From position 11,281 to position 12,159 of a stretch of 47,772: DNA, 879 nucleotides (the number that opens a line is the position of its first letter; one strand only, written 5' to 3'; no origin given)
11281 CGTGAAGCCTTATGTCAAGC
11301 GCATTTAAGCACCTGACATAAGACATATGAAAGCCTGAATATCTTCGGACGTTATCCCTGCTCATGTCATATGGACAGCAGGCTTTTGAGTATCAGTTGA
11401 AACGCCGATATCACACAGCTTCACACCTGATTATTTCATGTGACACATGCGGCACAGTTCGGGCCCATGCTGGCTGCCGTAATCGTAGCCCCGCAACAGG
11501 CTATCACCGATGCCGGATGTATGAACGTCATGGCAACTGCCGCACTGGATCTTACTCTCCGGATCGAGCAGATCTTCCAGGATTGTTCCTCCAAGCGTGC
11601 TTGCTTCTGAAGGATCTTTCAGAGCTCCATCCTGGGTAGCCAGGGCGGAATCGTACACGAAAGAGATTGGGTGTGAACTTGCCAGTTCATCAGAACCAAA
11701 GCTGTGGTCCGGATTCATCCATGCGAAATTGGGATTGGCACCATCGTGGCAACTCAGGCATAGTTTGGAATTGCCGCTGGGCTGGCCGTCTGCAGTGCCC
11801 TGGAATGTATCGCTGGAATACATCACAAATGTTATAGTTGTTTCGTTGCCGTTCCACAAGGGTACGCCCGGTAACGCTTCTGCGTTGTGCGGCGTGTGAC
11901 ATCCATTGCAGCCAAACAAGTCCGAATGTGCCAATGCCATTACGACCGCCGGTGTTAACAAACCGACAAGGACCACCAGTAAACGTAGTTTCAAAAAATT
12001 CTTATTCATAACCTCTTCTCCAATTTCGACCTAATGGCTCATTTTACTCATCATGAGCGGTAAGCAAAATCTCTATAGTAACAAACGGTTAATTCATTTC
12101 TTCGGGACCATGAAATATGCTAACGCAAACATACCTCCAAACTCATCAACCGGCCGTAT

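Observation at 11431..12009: Small tetraheme with an OmcS/OmcE-like motif pattern: candidate filament-forming (nanowire) cytochrome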

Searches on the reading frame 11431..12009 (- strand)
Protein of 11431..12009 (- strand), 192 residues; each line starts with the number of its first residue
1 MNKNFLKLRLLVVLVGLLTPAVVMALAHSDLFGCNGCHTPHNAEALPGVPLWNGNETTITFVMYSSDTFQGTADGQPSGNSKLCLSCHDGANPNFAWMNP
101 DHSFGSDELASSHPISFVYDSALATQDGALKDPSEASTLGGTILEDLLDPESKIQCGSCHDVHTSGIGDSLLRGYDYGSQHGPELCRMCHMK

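Call 4: search_protein_families(library=pfam, proteins=[window:11431-12009:-], max_evalue=10)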
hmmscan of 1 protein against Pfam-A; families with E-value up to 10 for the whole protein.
window:11431-12009:- (192 aa): 8 families
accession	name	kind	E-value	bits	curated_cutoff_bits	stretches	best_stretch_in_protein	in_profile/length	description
PF09699.15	Paired_CXXCH_1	-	4.4e-10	39.5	20.6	3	155-191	8-37/41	Doubled CXXCH motif (Paired_CXXCH_1)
PF14522.11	Cytochrome_C7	-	1.9e-05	24.8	24.8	2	151-190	39-66/67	Cytochrome c7 and related cytochrome c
PF22113.1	Mtrc-MtrF_II-IV_dom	-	0.00053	20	30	2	33-92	83-131/176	Outer membrane cytochrome MtrC/MtrF-like, domains II/IV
PF14537.11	Cytochrom_c3_2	-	0.0024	18.8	25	1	152-190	56-78/79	Cytochrome c3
PF00796.23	PSI_8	-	0.05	13.9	19.8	1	11-26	5-20/25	Photosystem I reaction centre subunit VIII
PF14616.11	Rua1_C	-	0.078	13.7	27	1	63-162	6-97/122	Transcription regulator Rua1, C-terminal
PF03150.19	CCP_MauG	-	0.35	11.9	25.6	1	139-166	6-34/149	Di-haem cytochrome c peroxidase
PF22678.1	Cytochrom_c_NrfB-like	-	0.4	11.6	27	1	152-165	57-70/89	Cytochrome c-type protein NrfB-like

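Call 5: search_protein_families(library=ncbifam, proteins=[window:11431-12009:-], max_evalue=10)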
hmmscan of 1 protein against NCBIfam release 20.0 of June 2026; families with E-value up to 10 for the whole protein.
window:11431-12009:- (192 aa): 14 families
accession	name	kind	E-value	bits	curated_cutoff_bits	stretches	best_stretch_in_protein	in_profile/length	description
TIGR01905.1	paired_CXXCH_1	subfamily_domain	1.8e-09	37.3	25.2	3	152-191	5-37/41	doubled CXXCH domain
TIGR03508.1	decahem_SO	subfamily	1.5e-05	24.6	192.2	1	30-191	33-175/258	DmsE family decaheme c-type cytochrome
TIGR03153.1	cytochr_NrfH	equivalog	0.00026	21.1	134.2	1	27-95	48-116/138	cytochrome c nitrite reductase small subunit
TIGR03052.1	PS_I_psaI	equivalog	0.0048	16.7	38.2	1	11-26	7-22/31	photosystem I reaction center subunit VIII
NF041028.1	decahem_GSU2203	exception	0.0077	15.5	325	1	75-191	95-208/317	GSU2203 family decaheme c-type cytochrome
NF008830.0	PRK11877.1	equivalog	0.023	14.5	50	1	11-26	14-29/38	photosystem I reaction center subunit VIII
NF047727.1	4hemeCytCCctA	equivalog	0.088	13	180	1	26-44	75-93/109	tetraheme c-type cytochrome CctA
TIGR03146.1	cyt_nit_nrfB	equivalog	0.14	12.5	166.6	1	152-165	108-121/145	cytochrome c nitrite reductase pentaheme subunit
TIGR04257.1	nanowire_3heme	domain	0.37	11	40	0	153-163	51-61/75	c(7)-type cytochrome triheme domain-containing protein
NF040971.1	cytc_ExtS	equivalog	1.4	8.1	100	1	10-45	7-39/262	selenite/tellurite reduction operon c-type cytochrome lipoprotein ExtS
TIGR03507.1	decahem_SO1788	subfamily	3.2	6.1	209.3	0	77-190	573-660/672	OmcA/MtrC family decaheme c-type cytochrome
NF008659.0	PRK11659.1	equivalog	5.9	6.5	184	1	152-165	134-147/188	cytochrome c nitrite reductase pentaheme subunit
NF045722.1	c3_cytochr_TmcA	equivalog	6.1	6.7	114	1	153-190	80-124/125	acidic tetraheme cytochrome c3 TmcA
NF041198.1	UshA_like_PCGU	equivalog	6.2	5.3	275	0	152-191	471-509/519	UshA-like (seleno)protein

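Call 6: search_solved_structures(query=window:11431-12009:-, max_evalue=10, show_alignments=5)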
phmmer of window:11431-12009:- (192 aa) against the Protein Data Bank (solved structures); distinct sequences matched with E-value up to 10: 10.
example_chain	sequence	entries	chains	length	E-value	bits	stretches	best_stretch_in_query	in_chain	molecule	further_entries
7tfs_A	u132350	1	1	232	9.2e-12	48.2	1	34-192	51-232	Cytochrome c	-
9yuq_N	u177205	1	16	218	1.2e-10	44.6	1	34-192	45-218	Putative multiheme cytochrome c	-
5yq7_C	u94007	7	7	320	0.001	22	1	25-92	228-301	Cytochrome subunit of photosynthetic reaction center | MULTIHEME_CYTC DOMAIN-CONTAINING PROTEIN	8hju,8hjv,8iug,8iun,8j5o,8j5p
9l08_A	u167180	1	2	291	0.024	17.5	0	155-173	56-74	Covalently Connected Cytochrome c555 trimer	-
9m8m_C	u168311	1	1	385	0.064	16.1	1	29-118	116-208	Photosynthetic reaction center cytochrome c subunit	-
2j7a_C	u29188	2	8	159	0.43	13.4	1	27-98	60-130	CYTOCHROME C QUINOL DEHYDROGENASE NRFH | NAPC/NIRT CYTOCHROME C FAMILY PROTEIN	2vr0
3o5c_A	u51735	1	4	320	0.9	12.3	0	143-183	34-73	Cytochrome c551 peroxidase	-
6ef8_A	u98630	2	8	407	3.3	10.5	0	148-173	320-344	C-type cytochrome OmcS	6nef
1d4d_A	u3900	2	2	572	8.9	9.1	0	81-129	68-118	FLAVOCYTOCHROME C FUMARATE REDUCTASE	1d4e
1d4c_A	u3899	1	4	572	9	9.1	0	81-129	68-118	FLAVOCYTOCHROME C FUMARATE REDUCTASE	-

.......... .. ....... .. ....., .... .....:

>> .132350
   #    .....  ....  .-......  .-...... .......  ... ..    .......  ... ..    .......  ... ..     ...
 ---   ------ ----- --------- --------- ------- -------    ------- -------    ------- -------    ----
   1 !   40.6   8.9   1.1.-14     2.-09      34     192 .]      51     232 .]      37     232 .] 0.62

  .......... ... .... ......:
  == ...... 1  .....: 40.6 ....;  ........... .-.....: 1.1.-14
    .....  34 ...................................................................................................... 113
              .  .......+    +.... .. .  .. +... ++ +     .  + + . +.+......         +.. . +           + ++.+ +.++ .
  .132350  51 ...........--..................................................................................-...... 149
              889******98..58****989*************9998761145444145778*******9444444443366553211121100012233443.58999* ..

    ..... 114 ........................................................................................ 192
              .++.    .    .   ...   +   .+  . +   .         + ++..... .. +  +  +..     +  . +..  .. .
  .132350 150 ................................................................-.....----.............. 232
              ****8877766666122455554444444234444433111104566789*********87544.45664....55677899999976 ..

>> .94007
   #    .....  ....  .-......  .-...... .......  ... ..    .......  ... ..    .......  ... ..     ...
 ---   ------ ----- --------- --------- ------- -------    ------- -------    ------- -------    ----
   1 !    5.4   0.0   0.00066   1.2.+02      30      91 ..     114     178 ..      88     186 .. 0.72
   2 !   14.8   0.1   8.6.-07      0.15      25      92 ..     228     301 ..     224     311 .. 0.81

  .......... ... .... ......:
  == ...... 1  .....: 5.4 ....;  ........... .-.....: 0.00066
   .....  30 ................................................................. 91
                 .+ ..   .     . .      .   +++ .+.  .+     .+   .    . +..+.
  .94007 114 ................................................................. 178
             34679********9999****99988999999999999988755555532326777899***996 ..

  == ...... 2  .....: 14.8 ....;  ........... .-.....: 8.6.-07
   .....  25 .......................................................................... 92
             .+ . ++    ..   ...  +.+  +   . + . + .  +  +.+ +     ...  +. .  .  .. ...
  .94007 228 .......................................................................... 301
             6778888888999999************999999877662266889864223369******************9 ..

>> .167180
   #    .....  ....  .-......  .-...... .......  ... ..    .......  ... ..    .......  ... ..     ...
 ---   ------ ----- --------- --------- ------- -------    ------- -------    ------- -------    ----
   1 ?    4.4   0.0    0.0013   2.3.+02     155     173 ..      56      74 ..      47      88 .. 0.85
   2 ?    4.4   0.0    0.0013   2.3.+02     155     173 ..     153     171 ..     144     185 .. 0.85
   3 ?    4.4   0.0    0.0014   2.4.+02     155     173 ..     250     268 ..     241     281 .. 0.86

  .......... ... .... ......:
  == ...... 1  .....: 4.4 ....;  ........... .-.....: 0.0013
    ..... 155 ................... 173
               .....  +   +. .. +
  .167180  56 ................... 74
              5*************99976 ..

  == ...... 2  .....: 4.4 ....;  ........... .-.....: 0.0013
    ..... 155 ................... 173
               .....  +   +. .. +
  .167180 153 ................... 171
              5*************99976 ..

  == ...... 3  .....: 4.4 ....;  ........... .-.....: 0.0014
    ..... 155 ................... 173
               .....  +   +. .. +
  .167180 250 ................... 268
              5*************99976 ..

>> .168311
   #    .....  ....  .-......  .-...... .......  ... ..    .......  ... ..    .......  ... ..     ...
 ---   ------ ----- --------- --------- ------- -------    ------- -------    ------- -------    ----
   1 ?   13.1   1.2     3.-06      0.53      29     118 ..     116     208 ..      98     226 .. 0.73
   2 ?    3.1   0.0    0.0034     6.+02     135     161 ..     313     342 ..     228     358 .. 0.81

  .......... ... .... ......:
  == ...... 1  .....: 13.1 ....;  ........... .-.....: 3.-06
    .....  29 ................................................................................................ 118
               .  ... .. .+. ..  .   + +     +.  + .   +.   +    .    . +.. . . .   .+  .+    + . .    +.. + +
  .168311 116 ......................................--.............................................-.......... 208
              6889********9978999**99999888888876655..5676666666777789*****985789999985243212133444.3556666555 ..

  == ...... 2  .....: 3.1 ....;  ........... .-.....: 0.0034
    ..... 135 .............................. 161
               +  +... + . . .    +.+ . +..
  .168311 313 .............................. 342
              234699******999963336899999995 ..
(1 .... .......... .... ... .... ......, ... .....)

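Call 11: find_homologous_proteins(query=window:11431-12009:-, max_evalue=0.001)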
Query window:11431-12009:- (192 aa): 1118 proteins with E <= 0.001 among 1377 candidates; the best 120 are listed.
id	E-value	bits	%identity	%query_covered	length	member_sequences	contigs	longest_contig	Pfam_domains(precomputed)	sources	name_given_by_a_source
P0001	5.3e-123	426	94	100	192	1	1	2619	PF09699.16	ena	-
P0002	2.0e-121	421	93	100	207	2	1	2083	PF09699.16,PF14522.12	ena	-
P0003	9.7e-119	412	90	100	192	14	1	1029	PF09699.16,PF14522.12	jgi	jgi:predicted CXXCH cytochrome family protein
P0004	3.6e-118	410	89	100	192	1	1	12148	PF09699.16,PF14522.12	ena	-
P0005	5.7e-118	410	89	100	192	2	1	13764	PF09699.16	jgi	-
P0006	5.3e-117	407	89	100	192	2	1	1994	PF09699.16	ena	-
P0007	1.0e-115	402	88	100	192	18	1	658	PF09699.16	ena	-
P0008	1.2e-115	402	89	100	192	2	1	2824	PF09699.16,PF14522.12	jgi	-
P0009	1.7e-115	402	89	100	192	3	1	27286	PF09699.16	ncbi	ncbi:cytochrome c3 family protein [Planctomycetota bacterium]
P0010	3.4e-115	401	87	100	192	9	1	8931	PF09699.16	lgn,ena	-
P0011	6.3e-115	400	88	100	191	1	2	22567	PF09699.16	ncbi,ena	-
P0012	1.4e-114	399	88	100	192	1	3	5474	PF09699.16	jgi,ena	jgi:predicted CXXCH cytochrome family protein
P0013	1.7e-114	398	88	100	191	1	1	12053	PF09699.16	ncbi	-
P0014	2.4e-114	398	86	100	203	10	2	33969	PF09699.16,PF14522.12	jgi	-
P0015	6.3e-114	396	88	91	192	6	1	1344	PF09699.16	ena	-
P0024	5.0e-111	387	87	91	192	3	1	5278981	PF09699.16,PF14522.12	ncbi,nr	ncbi:MAG: hypothetical protein JSW47_02185 [Phycisphaerales bacterium]|nr:MAG: hypothetical protein 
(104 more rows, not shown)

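Call 22: search_solved_structures(query=A1, max_evalue=1, show_alignments=3)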
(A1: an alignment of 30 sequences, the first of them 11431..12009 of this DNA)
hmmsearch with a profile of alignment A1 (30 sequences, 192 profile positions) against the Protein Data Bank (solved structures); distinct sequences matched with E-value up to 1: 4.
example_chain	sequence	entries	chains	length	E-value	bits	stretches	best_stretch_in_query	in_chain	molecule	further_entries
7tfs_A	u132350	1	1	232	3.2e-13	53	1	33-190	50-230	Cytochrome c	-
9yuq_N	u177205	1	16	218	1.5e-12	50.8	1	33-192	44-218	Putative multiheme cytochrome c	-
5yq7_C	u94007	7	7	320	0.00022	24.2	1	24-92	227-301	Cytochrome subunit of photosynthetic reaction center | MULTIHEME_CYTC DOMAIN-CONTAINING PROTEIN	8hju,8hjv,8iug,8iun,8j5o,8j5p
9m8m_C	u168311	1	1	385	0.011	18.6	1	30-101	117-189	Photosynthetic reaction center cytochrome c subunit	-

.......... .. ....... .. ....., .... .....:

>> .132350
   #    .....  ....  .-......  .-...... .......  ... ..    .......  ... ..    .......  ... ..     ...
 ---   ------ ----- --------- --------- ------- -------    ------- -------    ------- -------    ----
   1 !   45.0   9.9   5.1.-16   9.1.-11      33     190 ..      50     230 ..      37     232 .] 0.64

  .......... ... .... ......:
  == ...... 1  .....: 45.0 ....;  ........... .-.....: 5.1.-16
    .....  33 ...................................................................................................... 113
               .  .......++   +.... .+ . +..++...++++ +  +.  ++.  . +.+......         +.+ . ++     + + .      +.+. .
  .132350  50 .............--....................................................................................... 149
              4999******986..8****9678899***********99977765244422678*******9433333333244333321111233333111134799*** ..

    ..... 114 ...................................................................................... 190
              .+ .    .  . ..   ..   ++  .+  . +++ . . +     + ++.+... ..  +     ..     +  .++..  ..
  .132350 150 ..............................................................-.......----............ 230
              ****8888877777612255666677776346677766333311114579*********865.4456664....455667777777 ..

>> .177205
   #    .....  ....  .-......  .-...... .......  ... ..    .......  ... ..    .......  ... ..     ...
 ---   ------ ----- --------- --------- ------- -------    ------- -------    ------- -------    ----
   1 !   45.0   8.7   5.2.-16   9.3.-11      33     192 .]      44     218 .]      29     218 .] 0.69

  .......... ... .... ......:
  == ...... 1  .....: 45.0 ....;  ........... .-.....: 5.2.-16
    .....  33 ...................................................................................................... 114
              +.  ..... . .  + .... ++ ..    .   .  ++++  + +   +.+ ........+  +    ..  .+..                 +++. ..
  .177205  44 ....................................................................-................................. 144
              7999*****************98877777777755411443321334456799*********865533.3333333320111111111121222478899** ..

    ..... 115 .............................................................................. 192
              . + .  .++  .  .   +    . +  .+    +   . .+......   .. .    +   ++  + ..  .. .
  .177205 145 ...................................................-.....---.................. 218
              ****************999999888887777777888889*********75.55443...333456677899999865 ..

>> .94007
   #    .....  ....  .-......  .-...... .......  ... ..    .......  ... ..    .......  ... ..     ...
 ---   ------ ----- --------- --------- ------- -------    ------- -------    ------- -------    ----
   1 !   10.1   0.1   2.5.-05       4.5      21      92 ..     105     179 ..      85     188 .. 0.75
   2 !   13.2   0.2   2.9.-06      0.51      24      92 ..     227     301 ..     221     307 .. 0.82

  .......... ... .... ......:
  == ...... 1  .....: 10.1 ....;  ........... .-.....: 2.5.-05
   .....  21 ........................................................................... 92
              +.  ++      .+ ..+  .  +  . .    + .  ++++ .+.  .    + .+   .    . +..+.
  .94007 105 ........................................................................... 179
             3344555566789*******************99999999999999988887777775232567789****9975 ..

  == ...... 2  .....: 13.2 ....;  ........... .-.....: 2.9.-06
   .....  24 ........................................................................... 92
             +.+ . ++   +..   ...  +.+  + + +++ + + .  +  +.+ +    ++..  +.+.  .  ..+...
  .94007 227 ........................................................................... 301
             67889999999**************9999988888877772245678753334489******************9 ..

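Call 31: predict_structure(alignment_id=A1)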
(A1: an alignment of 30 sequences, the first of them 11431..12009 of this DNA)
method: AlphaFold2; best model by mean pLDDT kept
length: 192 residues; sequences in the alignment: 30
mean_pLDDT: 36.7   pTM: 0.23
mean pLDDT of the five models: 36.7, 36.7, 35.9, 35.8, 35.2
residues with pLDDT >= 90: 0; 70-90: 18; 50-70: 5; < 50: 169
segments of 3 or more residues with pLDDT < 50: 24-192
pLDDT, mean of each block of 10 residues (from residue 1): 78 83 48 30 31 28 32 29 28 30 34 29 33 34 37 28 28 32 28 23
secondary structure, 60 per line:
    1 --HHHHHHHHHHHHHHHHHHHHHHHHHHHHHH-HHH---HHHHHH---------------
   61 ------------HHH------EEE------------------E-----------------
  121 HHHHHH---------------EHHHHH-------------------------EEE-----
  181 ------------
elements in order: H3-32 H40-45 E82-84 H121-126 H143-147 E173-175

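Call 34: search_protein_representatives(protein=window:11431-12009:-)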
Query: 192 residues. Proteins with E-value up to 0.001 (for the whole library): 3044; up to 1e-10: 1009; up to 1e-30: 29. The best 150 are listed.
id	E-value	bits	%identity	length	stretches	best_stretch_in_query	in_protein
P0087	1.4e-102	357.7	78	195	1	3-192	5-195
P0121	2.2e-54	200.4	78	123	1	5-109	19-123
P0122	2.9e-47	177.2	60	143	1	48-191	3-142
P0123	2.0e-41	158.1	48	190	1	10-192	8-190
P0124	2.2e-40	154.7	78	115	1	3-88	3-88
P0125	2.2e-39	151.5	49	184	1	10-192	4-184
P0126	8.4e-39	149.6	50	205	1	5-192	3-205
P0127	4.5e-38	147.2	52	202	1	10-190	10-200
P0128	4.3e-37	144.0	53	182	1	7-192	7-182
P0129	2.1e-36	141.7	45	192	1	8-192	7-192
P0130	2.9e-36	141.3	42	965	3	46-190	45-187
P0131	2.8e-35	138.1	42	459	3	50-191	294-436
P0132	6.3e-35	136.9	51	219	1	12-173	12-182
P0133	6.4e-35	136.9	47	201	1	9-191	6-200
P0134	8.5e-35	136.5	45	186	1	7-192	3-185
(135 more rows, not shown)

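Call 38: find_encoding_contigs(protein=P0024, flank=10000, max_places=2)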
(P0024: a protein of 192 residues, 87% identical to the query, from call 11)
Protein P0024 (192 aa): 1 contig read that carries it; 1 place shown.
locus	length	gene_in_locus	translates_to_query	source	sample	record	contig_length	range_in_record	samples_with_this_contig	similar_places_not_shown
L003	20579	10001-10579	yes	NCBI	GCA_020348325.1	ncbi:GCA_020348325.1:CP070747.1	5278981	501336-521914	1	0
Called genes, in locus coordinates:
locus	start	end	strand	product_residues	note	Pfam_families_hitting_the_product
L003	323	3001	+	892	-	PF13385:Laminin_G_3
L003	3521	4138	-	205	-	PF14697:Fer4_21 (faint), PF13187:Fer4_9 (weak), PF13247:Fer4_11, PF12838:Fer4_7, PF12797:Fer4_2 (weak), PF00037:Fer4, PF12837:Fer4_6, PF13237:Fer4_10 (weak), +1 more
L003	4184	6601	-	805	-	PF04879:Molybdop_Fe4S4, PF00384:Molybdopterin, PF01568:Molydop_binding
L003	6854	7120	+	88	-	-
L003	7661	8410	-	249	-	PF02574:S-methyl_trans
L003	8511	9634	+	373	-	PF01436:NHL (faint), PF17170:DUF5128 (weak)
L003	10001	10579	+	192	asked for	PF14522:Cytochrome_C7 (faint), PF09699:Paired_CXXCH_1 (faint)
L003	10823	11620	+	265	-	PF07963:N_methyl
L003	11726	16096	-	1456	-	PF02018:CBM_4_9, PF04862:DUF642 (faint), PF02018:CBM_4_9, PF13385:Laminin_G_3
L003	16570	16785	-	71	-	PF07963:N_methyl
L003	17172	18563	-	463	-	PF00072:Response_reg, PF01636:APH (faint), PF00069:Pkinase, PF03109:ABC1 (faint), PF07714:PK_Tyr_Ser-Thr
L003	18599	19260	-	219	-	PF00072:Response_reg, PF01627:Hpt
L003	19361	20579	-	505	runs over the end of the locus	PF00005:ABC_tran (faint), PF17760:UvrA_inter, PF17755:UvrA_DNA-bind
